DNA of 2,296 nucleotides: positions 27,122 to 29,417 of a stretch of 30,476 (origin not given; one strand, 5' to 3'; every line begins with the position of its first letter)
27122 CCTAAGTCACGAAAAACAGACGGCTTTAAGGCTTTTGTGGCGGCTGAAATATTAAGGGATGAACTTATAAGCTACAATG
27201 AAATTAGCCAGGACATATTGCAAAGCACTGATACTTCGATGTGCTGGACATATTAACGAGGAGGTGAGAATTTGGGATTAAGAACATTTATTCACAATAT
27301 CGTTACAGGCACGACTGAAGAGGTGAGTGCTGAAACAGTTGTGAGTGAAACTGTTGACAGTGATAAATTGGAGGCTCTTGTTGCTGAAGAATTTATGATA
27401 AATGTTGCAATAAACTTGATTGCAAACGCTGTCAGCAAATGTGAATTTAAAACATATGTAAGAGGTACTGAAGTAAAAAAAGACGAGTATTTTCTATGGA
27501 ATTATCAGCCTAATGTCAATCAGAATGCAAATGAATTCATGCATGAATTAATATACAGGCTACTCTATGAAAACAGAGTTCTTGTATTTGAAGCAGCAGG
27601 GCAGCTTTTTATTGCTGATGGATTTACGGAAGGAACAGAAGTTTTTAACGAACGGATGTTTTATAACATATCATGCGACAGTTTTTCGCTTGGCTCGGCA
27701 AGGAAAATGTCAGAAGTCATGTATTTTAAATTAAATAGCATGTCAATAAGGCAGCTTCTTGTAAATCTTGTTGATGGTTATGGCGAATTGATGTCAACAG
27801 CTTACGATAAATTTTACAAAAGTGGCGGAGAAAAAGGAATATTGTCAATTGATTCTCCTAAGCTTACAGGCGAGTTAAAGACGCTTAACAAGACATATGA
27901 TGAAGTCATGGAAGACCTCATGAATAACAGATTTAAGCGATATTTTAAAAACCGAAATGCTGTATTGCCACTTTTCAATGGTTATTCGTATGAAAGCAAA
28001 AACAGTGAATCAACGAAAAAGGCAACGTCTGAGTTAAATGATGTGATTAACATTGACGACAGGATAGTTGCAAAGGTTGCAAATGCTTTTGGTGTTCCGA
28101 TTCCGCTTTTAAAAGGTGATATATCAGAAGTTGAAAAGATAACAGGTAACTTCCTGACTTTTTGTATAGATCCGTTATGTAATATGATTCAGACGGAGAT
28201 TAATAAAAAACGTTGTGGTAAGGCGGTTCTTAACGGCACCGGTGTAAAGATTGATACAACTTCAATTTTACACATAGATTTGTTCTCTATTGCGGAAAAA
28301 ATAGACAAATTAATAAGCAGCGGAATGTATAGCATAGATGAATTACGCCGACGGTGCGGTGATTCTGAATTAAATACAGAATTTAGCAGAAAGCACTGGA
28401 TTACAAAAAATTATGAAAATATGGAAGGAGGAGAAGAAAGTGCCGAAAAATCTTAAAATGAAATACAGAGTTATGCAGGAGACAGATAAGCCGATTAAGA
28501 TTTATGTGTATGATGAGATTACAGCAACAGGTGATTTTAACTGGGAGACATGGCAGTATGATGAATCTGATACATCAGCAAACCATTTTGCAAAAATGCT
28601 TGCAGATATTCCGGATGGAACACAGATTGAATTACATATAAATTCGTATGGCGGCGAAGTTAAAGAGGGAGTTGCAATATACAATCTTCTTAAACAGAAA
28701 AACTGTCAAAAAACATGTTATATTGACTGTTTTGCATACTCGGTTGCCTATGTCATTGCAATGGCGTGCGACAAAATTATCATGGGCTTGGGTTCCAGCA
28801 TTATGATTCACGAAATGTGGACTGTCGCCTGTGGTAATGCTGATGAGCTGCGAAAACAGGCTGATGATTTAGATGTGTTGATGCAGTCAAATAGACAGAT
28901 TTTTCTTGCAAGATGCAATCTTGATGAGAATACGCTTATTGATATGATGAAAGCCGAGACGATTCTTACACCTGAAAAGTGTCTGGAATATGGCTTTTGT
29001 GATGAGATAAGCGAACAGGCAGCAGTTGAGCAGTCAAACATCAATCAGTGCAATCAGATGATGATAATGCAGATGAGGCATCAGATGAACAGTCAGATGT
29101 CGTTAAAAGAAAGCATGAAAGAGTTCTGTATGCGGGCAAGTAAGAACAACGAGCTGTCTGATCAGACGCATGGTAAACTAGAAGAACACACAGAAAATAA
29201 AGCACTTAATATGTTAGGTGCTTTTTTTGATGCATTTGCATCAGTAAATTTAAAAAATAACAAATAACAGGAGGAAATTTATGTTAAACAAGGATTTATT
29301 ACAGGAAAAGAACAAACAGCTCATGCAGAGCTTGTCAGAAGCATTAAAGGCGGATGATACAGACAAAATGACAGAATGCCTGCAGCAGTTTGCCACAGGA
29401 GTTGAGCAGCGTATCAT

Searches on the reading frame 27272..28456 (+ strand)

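Call 14: search_protein_families(library=phrogs, proteins=[window:27272-28456:+], max_evalue=0.001)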
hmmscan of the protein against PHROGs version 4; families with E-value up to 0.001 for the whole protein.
window:27272-28456:+ (394 aa): 2 families
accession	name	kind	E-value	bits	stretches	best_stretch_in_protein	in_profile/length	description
phrog_12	-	head and packaging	2.6e-36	126.9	1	31-385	84-434/646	portal protein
phrog_5929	-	head and packaging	1.8e-10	41.5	1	216-392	34-210/228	portal protein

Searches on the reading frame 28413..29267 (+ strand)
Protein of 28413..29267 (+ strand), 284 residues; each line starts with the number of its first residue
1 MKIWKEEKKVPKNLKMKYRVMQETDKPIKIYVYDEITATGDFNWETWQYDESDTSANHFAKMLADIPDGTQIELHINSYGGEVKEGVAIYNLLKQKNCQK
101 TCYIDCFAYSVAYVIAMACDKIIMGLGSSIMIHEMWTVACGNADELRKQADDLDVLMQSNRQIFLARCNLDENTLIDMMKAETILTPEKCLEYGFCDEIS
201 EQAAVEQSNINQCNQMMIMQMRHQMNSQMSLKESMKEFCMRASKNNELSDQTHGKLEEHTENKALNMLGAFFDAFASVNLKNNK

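Call 14: search_protein_families(library=phrogs, proteins=[window:28413-29267:+], max_evalue=0.001)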
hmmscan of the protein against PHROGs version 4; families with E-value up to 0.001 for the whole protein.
window:28413-29267:+ (284 aa): 13 families
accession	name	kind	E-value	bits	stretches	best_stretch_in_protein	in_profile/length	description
phrog_94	-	head and packaging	1e-61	211.2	1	15-269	65-324/622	head maturation protease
phrog_133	-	head and packaging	1.1e-47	164.1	1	14-253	6-221/668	head maturation protease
phrog_2976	-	head and packaging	1.2e-47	164.5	1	17-263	8-250/394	head maturation protease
phrog_3348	-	unknown function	1.2e-43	150.8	1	18-216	25-218/386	-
phrog_1684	-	head and packaging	1.7e-34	120.6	1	48-260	54-268/284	head maturation protease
phrog_53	-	head and packaging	2e-28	100.9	1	19-255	68-325/583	head maturation protease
phrog_33547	-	unknown function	1.5e-15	58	1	68-222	28-180/357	-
phrog_13984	-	unknown function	3.9e-15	57.1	1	17-128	21-119/123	-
phrog_1827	-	other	5.3e-12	46.5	1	61-155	44-138/202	ATP-dependent protease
phrog_23753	-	head and packaging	3.2e-11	44.4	1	70-201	42-173/298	head maturation protease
phrog_20705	-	head and packaging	6.6e-07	29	1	71-201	212-347/690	virion structural protein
phrog_11747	-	unknown function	1.1e-05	25.7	1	39-129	28-123/290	-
phrog_26628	-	head and packaging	0.00048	20.6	1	45-151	44-149/290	head maturation protease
